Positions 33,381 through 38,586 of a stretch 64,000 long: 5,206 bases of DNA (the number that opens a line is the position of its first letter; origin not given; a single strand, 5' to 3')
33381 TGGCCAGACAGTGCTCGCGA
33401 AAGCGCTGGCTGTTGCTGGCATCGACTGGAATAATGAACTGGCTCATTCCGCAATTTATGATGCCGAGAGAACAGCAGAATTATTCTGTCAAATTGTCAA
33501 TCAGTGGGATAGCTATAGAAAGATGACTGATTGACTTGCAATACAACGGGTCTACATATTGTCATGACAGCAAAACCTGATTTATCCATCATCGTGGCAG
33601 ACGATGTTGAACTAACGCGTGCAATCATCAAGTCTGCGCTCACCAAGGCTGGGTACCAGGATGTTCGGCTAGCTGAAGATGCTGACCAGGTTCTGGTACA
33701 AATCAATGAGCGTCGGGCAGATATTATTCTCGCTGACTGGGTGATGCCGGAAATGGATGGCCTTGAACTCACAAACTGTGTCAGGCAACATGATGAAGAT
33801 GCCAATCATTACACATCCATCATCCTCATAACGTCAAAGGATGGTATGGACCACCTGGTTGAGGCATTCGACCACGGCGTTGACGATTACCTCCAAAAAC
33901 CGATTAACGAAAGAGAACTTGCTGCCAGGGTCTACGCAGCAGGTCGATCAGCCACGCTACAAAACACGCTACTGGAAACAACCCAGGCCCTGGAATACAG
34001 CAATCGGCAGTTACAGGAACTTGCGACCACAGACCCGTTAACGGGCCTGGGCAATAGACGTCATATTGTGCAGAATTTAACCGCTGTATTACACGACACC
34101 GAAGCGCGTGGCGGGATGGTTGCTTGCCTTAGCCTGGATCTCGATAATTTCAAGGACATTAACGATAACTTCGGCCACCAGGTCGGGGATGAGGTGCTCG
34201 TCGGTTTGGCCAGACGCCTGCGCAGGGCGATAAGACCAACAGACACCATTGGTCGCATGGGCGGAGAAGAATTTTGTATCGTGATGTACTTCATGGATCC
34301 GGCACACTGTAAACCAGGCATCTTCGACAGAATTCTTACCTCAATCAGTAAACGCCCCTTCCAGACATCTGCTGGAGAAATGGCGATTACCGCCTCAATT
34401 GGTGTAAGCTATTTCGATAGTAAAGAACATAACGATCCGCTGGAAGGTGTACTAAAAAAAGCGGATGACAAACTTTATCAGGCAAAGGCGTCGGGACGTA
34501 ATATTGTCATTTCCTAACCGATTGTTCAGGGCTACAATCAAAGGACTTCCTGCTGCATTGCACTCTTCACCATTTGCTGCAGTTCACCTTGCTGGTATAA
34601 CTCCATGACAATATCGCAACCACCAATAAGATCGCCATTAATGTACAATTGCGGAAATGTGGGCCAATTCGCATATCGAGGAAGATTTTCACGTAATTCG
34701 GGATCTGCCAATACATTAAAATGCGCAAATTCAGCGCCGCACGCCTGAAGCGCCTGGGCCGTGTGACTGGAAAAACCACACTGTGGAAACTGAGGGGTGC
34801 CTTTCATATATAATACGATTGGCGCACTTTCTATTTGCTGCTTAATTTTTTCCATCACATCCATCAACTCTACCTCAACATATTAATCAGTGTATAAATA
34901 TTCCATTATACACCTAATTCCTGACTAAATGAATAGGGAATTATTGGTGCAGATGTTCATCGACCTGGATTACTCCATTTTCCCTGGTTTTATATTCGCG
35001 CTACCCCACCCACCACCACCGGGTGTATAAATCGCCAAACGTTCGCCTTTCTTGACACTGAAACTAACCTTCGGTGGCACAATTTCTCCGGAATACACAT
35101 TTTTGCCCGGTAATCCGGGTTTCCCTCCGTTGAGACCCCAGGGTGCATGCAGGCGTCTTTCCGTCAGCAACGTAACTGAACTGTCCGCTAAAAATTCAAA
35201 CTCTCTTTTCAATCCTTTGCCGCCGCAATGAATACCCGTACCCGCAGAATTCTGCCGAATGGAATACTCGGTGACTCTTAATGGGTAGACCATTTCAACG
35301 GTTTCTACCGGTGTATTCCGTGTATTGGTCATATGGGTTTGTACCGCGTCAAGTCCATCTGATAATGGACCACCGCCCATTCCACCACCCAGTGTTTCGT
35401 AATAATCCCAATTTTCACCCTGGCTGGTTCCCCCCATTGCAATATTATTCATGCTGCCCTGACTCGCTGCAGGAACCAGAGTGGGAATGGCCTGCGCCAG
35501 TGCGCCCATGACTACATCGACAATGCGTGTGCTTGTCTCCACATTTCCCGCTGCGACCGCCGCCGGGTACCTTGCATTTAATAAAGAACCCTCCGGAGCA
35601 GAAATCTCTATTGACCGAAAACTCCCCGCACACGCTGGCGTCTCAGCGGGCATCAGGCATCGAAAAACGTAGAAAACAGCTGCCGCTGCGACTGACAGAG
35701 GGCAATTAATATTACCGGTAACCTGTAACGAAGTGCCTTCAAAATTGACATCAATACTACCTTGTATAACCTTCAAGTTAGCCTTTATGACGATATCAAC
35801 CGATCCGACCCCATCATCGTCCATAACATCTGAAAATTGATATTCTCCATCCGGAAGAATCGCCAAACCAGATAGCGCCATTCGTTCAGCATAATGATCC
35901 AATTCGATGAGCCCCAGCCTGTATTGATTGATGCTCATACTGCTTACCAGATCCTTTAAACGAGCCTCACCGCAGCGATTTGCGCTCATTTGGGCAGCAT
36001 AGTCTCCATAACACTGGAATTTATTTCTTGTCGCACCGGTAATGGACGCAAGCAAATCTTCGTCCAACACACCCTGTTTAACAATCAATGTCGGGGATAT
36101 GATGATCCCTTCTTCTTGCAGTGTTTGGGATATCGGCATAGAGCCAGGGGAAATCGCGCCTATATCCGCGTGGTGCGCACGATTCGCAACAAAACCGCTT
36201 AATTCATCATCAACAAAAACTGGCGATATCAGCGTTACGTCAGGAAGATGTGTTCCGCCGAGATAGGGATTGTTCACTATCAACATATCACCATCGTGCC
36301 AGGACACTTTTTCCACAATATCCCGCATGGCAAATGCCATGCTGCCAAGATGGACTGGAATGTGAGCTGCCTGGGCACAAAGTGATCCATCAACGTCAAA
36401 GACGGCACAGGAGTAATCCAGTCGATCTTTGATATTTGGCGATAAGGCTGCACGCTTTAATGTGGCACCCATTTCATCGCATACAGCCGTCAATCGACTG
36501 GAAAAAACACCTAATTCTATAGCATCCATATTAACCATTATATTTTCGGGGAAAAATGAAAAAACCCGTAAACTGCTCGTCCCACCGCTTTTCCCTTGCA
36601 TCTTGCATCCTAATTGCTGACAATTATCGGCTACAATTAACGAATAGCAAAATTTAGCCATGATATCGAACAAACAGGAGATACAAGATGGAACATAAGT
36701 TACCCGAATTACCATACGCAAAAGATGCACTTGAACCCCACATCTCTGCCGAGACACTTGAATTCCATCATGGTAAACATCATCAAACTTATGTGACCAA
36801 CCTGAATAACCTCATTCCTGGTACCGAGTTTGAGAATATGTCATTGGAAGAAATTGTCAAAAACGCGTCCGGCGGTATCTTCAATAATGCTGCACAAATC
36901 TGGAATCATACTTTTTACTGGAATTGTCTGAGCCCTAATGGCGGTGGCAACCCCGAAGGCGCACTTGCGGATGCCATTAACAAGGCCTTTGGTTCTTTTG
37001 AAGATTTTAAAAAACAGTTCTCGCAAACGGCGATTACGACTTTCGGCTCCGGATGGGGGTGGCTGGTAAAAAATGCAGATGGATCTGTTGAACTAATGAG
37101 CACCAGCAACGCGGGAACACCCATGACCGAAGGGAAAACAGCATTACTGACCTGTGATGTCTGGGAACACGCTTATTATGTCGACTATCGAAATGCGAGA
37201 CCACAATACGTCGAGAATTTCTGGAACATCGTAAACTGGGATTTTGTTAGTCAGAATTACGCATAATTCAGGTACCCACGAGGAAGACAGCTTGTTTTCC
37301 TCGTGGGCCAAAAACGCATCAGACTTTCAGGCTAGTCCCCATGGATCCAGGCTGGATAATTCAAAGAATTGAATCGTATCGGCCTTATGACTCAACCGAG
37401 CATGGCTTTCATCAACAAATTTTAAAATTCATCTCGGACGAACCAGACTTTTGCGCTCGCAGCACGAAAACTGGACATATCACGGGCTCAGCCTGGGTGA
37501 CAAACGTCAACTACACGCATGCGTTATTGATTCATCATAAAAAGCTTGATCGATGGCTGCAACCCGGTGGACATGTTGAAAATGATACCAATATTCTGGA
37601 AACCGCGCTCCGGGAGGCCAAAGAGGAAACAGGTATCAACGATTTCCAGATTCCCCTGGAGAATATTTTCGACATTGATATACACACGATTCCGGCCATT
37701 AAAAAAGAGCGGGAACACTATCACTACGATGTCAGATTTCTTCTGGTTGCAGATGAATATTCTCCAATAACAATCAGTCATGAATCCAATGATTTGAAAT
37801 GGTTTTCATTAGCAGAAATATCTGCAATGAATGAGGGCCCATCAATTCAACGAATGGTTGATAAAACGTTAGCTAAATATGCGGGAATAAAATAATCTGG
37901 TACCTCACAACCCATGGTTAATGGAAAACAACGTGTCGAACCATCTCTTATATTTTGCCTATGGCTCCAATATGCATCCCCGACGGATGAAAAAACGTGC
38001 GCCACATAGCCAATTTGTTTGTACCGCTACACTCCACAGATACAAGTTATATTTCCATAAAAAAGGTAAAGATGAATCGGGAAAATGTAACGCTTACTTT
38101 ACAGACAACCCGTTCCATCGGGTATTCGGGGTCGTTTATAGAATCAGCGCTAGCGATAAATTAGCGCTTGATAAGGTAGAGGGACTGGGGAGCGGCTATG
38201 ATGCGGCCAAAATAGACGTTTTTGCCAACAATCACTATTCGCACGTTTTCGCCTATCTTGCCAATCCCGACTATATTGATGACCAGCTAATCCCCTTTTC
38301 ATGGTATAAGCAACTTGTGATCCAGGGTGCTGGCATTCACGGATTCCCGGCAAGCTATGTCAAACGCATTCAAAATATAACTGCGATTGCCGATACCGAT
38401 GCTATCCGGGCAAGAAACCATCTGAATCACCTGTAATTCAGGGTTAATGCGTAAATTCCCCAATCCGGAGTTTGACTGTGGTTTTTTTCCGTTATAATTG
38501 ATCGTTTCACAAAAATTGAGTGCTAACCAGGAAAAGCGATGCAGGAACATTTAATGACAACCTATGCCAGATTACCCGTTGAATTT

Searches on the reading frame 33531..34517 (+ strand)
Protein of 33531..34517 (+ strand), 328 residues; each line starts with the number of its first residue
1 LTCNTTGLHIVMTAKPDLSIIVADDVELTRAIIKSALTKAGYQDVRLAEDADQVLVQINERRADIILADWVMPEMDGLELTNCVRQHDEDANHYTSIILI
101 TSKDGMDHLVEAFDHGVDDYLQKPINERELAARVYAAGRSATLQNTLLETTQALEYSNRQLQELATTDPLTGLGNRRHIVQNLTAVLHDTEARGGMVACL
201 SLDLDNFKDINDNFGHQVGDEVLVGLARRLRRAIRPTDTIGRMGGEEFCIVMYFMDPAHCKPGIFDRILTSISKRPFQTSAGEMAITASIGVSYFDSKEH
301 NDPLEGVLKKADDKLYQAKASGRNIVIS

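Call 9: search_protein_families(library=pfam, proteins=[window:33531-34517:+], max_evalue=0.001)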
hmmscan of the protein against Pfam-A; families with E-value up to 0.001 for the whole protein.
window:33531-34517:+ (328 aa): 2 families
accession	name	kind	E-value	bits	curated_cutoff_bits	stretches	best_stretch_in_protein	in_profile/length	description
PF00990.26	GGDEF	-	1.1e-40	139.5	23.8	1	165-324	1-160/161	Diguanylate cyclase, GGDEF domain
PF00072.30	Response_reg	-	8.2e-26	90.8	30.2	1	20-134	1-110/111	Response regulator receiver domain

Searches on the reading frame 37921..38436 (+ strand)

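Call 8: search_protein_families(library=pfam, proteins=[window:37921-38436:+], max_evalue=0.001)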
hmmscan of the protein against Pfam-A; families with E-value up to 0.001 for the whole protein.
window:37921-38436:+ (171 aa): 2 families
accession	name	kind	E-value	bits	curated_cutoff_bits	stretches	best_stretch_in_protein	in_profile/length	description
PF13772.11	AIG2_2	-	5.6e-11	43.2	27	1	67-149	1-82/83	AIG2-like family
PF06094.17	GGACT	-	6.8e-11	43.2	22.8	1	11-124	1-113/120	Gamma-glutamyl cyclotransferase, AIG2-like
